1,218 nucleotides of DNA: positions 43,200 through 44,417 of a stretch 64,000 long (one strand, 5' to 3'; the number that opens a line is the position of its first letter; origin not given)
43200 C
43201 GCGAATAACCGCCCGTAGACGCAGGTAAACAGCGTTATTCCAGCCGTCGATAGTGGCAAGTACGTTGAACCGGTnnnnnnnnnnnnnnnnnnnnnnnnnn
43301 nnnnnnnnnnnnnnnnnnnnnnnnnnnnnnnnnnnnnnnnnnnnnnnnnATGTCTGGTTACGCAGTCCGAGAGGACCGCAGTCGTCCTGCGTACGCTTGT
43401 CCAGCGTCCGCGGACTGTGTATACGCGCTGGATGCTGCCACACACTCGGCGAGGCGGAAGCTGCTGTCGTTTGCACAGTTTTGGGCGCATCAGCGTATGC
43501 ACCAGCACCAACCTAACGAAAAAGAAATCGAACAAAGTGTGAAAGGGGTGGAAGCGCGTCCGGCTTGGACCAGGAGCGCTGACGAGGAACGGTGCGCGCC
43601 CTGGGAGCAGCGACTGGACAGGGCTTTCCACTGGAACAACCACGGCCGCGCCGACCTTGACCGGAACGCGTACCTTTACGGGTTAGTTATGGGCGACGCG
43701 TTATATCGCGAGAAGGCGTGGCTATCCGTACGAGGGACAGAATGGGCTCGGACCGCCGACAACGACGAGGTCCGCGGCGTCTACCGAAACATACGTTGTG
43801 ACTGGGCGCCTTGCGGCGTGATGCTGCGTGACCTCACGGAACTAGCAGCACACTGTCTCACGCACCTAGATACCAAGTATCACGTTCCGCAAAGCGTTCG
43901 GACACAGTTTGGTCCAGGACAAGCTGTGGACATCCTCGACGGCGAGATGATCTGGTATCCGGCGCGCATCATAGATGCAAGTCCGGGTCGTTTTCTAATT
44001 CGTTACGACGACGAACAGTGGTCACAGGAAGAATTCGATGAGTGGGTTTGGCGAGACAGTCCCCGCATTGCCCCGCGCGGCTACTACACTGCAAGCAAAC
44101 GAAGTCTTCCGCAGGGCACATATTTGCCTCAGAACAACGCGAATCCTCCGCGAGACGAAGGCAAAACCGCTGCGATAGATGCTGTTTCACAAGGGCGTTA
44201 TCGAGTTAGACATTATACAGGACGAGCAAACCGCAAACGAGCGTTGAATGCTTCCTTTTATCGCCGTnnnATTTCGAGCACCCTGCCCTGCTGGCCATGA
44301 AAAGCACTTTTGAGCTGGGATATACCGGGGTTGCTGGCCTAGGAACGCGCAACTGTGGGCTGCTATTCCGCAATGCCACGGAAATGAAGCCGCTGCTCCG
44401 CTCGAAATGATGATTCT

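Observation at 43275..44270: Protein combining a JAZF/AEBP2-type C2H2 finger with a Tudor-knot (chromo-barrel) domain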

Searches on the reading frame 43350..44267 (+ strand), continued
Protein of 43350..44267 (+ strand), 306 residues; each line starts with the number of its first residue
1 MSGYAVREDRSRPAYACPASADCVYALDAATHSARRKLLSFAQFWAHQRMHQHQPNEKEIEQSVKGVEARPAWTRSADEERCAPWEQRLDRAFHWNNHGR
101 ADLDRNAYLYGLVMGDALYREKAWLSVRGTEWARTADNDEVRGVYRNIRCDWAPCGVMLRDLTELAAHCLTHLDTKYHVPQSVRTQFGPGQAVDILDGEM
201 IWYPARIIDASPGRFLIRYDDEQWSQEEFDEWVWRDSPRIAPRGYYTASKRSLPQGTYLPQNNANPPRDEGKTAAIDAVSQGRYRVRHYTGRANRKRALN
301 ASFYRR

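Call 29: find_encoding_contigs(protein=P0002, flank=8000, max_places=3)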
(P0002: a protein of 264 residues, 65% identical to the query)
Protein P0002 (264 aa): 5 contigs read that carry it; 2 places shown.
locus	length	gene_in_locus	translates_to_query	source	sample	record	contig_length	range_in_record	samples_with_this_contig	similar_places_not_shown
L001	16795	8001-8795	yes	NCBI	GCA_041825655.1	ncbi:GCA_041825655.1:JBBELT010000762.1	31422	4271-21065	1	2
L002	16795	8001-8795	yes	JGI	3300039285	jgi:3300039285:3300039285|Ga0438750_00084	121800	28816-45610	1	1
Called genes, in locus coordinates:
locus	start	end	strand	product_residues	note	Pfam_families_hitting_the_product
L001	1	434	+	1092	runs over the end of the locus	PF01751:Toprim, PF01131:Topoisom_bac, PF13368:Toprim_C_rpt (weak)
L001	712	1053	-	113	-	-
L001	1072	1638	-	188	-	-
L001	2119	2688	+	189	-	-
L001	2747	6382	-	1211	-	PF12755:Vac14_Fab1_bd (faint), PF24714:TOR1L1_N (faint), PF25780:TPR_IPO5, PF18808:Importin_rep_4, PF13513:HEAT_EZ (weak), PF13646:HEAT_2 (weak), PF25574:TPR_IMB1, PF18829:Importin_rep_6, +8 more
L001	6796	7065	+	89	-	-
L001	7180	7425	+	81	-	-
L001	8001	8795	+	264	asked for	-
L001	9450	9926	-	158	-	-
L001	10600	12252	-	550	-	PF01554:MatE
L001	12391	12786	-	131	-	-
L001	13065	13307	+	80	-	-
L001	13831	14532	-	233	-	-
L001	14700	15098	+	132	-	PF09341:Pcc1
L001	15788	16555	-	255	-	PF05347:Complex1_LYR (weak)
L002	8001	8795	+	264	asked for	-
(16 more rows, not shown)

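Call 30: fold_search(model_id=the predicted structure, library=pdb)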
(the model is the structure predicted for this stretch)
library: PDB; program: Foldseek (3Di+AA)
matches with E <= 10: 1267; with E <= 0.001: 3
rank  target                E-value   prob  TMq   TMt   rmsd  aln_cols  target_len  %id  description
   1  6l0x_A                5.6e-04  1.00  0.17  0.71   1.9        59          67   34  The First Tudor Domain of PHF20L1 (released 2020-09-23)
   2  6l0x_B                7.2e-04  1.00  0.17  0.68   3.7        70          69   28  The First Tudor Domain of PHF20L1 (released 2020-09-23)
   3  6l10_C                8.1e-04  1.00  0.16  0.64   2.4        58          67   36  PHF20L1 Tudor1 - MES (released 2020-09-23)
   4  6l10_D                1.2e-03  1.00  0.17  0.69   2.0        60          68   33  PHF20L1 Tudor1 - MES (released 2020-09-23)
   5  6l10_A                1.6e-03  1.00  0.17  0.66   2.0        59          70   34  PHF20L1 Tudor1 - MES (released 2020-09-23)
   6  2pqw_A                1.9e-03  1.00  0.18  0.18   2.0        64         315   22  Crystal structure of L3MBTL1 in complex with H4K20Me2 (residues 17-25), trigonal form (released 2007-07-31)
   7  2eqm_MODEL_1_A        2.2e-03  1.00  0.16  0.50   2.5        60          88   33  Solution structure of the TUDOR domain of PHD finger protein 20-like 1 [Homo sapiens] (released 2007-10-02)
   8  3ut1                  3.1e-03  1.00  0.19  0.18   1.8        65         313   23  Crystal structure of the 3-MBT repeat domain of L3MBTL3 (released 2011-12-28)
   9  6l1c                  3.1e-03  1.00  0.17  0.67   2.0        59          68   34  Crystal Structure Of of PHF20L1 Tudor1 Y24L mutant (released 2020-09-23)
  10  6l1i                  3.3e-03  1.00  0.16  0.63   4.2        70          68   28  Crystal Structure Of of PHF20L1 Tudor1 Y24W/Y29W mutant (released 2020-09-23)
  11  3omc_A                3.3e-03  0.99  0.15  0.21   8.5       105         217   18  Structure of human SND1 extended tudor domain in complex with the symmetrically dimethylated arginine PIWIL1 peptide R (released 2010-09-15)
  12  2rje_A                4.2e-03  1.00  0.18  0.18   2.0        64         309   22  Crystal structure of L3MBTL1 in complex with H4K20Me2 (residues 17-25), orthorhombic form II (released 2007-10-30)
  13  3sd4_A                4.5e-03  1.00  0.17  0.69   1.7        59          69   32  Crystal structure of the first Tudor domain of human PHF20 (released 2011-06-22)
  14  4l59                  4.8e-03  1.00  0.18  0.18   1.8        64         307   23  Crystal structure of the 3-MBT repeat domain of L3MBTL3 and UNC2533 complex (released 2013-07-10)
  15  1oyx_A                5.1e-03  1.00  0.18  0.18   2.0        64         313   22  CRYSTAL STRUCTURE OF 3-MBT REPEATS OF LETHAL (3) MALIGNANT BRAIN TUMOR (SELENO-MET) AT 1.85 ANGSTROM (released 2003-08-19)
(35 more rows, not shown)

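Call 31: find_encoding_contigs(protein=P0004, flank=8000, max_places=2)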
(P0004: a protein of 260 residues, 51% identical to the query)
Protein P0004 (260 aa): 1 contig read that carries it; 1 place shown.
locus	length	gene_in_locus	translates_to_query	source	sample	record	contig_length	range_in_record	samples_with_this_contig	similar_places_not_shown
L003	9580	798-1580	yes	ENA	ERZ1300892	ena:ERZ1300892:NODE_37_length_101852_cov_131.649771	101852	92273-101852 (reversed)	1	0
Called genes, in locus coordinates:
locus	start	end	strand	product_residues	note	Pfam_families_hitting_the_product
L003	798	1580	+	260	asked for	-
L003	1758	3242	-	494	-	PF01554:MatE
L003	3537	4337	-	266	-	-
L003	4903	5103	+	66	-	PF09341:Pcc1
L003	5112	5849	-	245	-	PF05347:Complex1_LYR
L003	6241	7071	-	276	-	PF03248:Rer1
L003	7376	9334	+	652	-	PF00005:ABC_tran, PF02463:SMC_N (faint), PF13304:AAA_21 (faint), PF13476:AAA_23 (faint), PF12848:ABC_tran_Xtn, PF00005:ABC_tran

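Call 32: find_encoding_contigs(protein=P0003, flank=8000, max_places=2)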
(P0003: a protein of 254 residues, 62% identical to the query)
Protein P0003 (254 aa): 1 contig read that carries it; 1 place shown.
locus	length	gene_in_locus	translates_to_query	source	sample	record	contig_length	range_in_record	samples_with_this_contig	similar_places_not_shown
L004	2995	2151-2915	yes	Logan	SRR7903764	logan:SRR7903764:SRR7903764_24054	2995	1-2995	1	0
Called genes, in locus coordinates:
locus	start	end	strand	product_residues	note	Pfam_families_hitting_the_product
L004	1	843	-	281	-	?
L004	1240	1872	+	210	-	-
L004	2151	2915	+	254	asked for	-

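Call 35: search_protein_families(library=pfam, proteins=[P0077, P0082, P0097, P0114, P0052], max_evalue=0.01)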
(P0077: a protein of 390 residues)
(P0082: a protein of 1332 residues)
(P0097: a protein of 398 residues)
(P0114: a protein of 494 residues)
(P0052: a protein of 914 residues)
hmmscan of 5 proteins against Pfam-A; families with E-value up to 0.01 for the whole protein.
P0077 (390 aa): 7 families
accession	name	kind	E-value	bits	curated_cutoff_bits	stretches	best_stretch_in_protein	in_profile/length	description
PF00096.32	zf-C2H2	-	6e-27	92.9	25.2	5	127-150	2-23/23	Zinc finger, C2H2 type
PF13465.12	zf-H2C2_2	-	6.8e-26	89.5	40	4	172-199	1-26/26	Zinc-finger double domain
PF21816.3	Zap1_zf1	-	6.5e-19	67.8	27.2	1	126-146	1-21/27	Zap1, C2H2 zinc finger 1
PF23561.1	zf-C2H2_15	-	2.1e-12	47.2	27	0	128-154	1-30/30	C2H2 zinc finger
PF13894.12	zf-C2H2_4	-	6.8e-10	39.2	27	0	127-150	2-23/24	C2H2-type zinc finger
PF16159.10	FOXP-CC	-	2.2e-06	28.5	28.9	0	128-149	7-28/69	FOXP coiled-coil domain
PF12833.13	HTH_18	-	0.0006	20.5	33.6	0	137-155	56-74/80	Helix-turn-helix domain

P0082 (1332 aa): 4 families
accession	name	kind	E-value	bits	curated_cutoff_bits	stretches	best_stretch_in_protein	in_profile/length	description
PF00096.32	zf-C2H2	-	7.7e-27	92.6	25.2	1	1253-1275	1-23/23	Zinc finger, C2H2 type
PF13912.12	zf-C2H2_6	-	5.1e-08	33.1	25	1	1203-1222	7-26/27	C2H2-type zinc finger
PF13894.12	zf-C2H2_4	-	1.2e-05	26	27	0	1281-1305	1-23/24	C2H2-type zinc finger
PF21816.3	Zap1_zf1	-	0.00029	20.9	27.2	0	819-833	7-21/27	Zap1, C2H2 zinc finger 1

P0097 (398 aa): 10 families
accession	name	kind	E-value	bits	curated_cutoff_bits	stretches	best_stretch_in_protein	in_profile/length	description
PF00096.32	zf-C2H2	-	1.3e-12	47.9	25.2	0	23-45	2-22/23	Zinc finger, C2H2 type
PF13894.12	zf-C2H2_4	-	3.6e-10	40.1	27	0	82-105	3-24/24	C2H2-type zinc finger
PF17017.11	zf-C2H2_aberr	-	5.7e-09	36.8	27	0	19-52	134-167/172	Aberrant zinc-finger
PF24757.1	C2H2_ASCIZ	-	9.1e-08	32.9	25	0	366-394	3-33/34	ASCIZ first and second C2H2 zinc finger domains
PF16159.10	FOXP-CC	-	5.6e-07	30.4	28.9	0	80-108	5-33/69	FOXP coiled-coil domain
PF24446.1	DUF7565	-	3.1e-06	27.9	27.1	0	82-107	4-29/92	Family of unknown function (DUF7565)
PF18868.7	zf-C2H2_3rep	-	4.2e-06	27.9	30.8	0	212-270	69-125/126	Zinc finger C2H2-type, 3 repeats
PF12171.14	zf-C2H2_jaz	-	9.1e-06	26.2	22.6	0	87-101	7-21/27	Zinc-finger double-stranded RNA-binding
PF21816.3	Zap1_zf1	-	2.4e-05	24.4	27.2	0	22-42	1-21/27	Zap1, C2H2 zinc finger 1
PF12874.13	zf-met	-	0.0091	16.7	21.2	0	251-265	5-19/25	Zinc-finger of C2H2 type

P0114 (494 aa): 0 families

P0052 (914 aa): 5 families
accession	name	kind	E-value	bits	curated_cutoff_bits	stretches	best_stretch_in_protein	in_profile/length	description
PF00443.35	UCH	-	7.2e-62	209.7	23.9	1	350-894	18-254/254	Ubiquitin carboxyl-terminal hydrolase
PF06337.17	DUSP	-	6e-16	59.1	29.3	1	18-112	2-76/77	DUSP domain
PF13423.12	UCH_1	-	4.3e-09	36.9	22.2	1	749-876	175-317/317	Ubiquitin carboxyl-terminal hydrolase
PF11717.14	Tudor-knot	-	0.0039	17.5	20.8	1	291-310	32-51/55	RNA binding activity-knot of a chromodomain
PF02820.24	MBT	-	0.0049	17.5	22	1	282-316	17-51/69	mbt repeat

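Call 40: find_encoding_contigs(protein=P0001, flank=3000, max_places=6)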
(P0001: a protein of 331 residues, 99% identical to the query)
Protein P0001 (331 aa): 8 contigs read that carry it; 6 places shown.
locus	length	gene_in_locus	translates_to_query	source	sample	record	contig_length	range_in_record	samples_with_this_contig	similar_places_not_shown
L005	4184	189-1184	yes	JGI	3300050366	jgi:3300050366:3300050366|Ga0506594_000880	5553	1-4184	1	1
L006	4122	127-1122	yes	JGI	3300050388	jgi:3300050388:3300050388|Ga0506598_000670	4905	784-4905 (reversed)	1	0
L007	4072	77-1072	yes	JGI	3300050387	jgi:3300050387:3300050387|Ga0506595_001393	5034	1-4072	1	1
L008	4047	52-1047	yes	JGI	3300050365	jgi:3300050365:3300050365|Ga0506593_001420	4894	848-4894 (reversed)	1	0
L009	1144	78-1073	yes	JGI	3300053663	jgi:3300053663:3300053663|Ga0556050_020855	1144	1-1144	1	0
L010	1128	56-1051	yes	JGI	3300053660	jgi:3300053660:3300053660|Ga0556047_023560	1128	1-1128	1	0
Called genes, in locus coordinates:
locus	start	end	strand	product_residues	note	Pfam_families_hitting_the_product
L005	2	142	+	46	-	?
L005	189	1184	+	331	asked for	-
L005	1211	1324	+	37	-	-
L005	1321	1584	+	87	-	-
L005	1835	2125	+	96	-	-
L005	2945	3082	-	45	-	-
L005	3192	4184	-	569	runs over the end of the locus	PF01554:MatE, PF03023:MurJ (weak), PF01554:MatE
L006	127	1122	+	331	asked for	-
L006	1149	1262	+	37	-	-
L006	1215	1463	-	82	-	-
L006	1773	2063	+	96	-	-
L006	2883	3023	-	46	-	-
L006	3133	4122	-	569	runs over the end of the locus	PF01554:MatE, PF03023:MurJ (weak), PF01554:MatE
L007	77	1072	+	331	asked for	-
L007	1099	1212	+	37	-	-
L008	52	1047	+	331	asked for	-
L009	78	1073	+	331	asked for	-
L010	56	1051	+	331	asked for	-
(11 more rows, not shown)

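Call 62: list_cluster_members(proteins=[P0024, P0025, P0026, P0027, P0028, P0029, P0030, P0034, P0052, P0114])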
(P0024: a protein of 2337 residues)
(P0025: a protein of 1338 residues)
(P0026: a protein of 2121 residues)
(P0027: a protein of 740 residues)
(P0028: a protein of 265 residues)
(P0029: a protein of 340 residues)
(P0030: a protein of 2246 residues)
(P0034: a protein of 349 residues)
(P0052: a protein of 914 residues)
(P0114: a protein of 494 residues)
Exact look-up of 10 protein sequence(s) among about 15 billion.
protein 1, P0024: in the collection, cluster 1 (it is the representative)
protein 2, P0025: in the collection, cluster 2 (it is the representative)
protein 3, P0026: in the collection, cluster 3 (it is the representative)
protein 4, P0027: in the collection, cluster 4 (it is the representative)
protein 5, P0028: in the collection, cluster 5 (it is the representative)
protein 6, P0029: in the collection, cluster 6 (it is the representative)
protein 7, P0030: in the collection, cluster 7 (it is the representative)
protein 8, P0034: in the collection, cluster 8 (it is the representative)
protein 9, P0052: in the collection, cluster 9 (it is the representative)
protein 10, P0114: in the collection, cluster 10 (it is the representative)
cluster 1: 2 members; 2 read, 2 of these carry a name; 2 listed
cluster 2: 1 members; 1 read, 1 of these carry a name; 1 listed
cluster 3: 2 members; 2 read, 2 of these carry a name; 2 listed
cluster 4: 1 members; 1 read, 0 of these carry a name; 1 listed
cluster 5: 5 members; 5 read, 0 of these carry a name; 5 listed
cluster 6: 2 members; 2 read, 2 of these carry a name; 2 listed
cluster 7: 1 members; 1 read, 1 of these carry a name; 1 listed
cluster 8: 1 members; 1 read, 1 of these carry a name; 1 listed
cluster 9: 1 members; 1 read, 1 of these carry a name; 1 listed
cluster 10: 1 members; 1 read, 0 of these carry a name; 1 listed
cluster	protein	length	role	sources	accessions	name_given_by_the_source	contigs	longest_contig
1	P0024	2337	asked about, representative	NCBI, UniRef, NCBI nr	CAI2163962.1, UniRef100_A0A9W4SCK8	8925_t:CDS:10 [Funneliformis geosporum] | 8925_t:CDS:1 n=1 Tax=Funneliformis geosporum TaxID=1117311 RepID=A0A9W4SCK8_9GLOM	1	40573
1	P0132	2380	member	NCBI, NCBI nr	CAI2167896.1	11268_t:CDS:10 [Funneliformis geosporum]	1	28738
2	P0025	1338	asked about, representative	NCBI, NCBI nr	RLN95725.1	hypothetical protein BBJ28_00005308 [Nothophytophthora sp. Chile5]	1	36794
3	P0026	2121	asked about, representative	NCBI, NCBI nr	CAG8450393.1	7504_t:CDS:10 [Gigaspora rosea]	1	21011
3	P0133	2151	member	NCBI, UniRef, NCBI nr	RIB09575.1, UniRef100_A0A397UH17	hypothetical protein C2G38_2044197 [Gigaspora rosea] | PHD-type domain-containing protein n=1 Tax=Gigaspora rosea TaxID=44941 ...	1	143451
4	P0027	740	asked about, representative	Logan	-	-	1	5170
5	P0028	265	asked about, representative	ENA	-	-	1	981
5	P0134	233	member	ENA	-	-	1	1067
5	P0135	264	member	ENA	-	-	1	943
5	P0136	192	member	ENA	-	-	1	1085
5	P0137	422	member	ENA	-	-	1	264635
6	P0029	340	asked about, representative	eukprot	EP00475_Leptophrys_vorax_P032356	TRINITY_DN4980_c0_g1_i3.p1 TRINITY_DN4980_c0_g1~~TRINITY_DN4980_c0_g1_i3.p1 ORF ...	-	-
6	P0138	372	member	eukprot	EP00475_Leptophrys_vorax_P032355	TRINITY_DN4980_c0_g1_i1.p1 TRINITY_DN4980_c0_g1~~TRINITY_DN4980_c0_g1_i1.p1 ORF ...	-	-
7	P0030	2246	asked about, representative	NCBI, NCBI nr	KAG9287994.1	hypothetical protein G9A89_017589 [Geosiphon pyriformis]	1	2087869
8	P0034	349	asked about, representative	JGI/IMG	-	hypothetical protein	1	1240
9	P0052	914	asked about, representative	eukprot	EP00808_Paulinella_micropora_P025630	g80954.t1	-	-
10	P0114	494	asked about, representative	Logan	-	-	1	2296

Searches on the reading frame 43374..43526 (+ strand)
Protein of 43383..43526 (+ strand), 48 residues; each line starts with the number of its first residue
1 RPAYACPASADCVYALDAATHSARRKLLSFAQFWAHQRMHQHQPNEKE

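Call 19: search_protein_families(library=pfam, proteins=[window:43383-43526:+], max_evalue=10)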
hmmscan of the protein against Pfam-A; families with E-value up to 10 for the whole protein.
seq(48 aa): 0 families

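Call 60: search_solved_structures(query=A5, max_evalue=10, show_alignments=3)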
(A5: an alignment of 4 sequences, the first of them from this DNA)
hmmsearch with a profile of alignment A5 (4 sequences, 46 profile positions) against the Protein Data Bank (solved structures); distinct sequences matched with E-value up to 10: 0.

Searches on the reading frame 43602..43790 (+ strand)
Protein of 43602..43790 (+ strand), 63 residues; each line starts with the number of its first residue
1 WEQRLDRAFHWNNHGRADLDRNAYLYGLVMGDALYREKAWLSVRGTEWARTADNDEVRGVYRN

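Call 19: search_protein_families(library=pfam, proteins=[window:43602-43790:+], max_evalue=10)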
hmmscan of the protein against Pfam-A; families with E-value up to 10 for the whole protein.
seq(63 aa): 0 families

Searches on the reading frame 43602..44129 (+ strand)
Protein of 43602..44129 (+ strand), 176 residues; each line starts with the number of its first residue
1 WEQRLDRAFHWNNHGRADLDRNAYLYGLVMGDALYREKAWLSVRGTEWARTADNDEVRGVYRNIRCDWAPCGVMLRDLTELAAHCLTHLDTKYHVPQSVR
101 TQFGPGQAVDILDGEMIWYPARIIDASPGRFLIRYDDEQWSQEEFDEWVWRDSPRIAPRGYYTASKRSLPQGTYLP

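Call 48: predict_structure(alignment_id=A4)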
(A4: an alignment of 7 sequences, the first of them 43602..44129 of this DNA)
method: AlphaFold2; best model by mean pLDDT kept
length: 176 residues; sequences in the alignment: 7
mean_pLDDT: 56.6   pTM: 0.54
mean pLDDT of the five models: 56.6, 56.0, 53.6, 43.4, 39.9
residues with pLDDT >= 90: 8; 70-90: 44; 50-70: 54; < 50: 70
segments of 3 or more residues with pLDDT < 50: 1-50, 56-59, 164-176
pLDDT, mean of each block of 10 residues (from residue 1): 28 35 39 36 36 52 54 60 61 71 88 66 85 76 71 75 43 28
secondary structure, 60 per line:
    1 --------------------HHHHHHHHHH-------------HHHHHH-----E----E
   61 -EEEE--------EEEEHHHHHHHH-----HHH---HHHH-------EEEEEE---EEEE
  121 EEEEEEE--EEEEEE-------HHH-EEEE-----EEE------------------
elements in order: H21-30 H44-49 E62-65 E74-77 H78-85 H97-100 E108-113 E117-127 E130-135 E147-150 E156-158
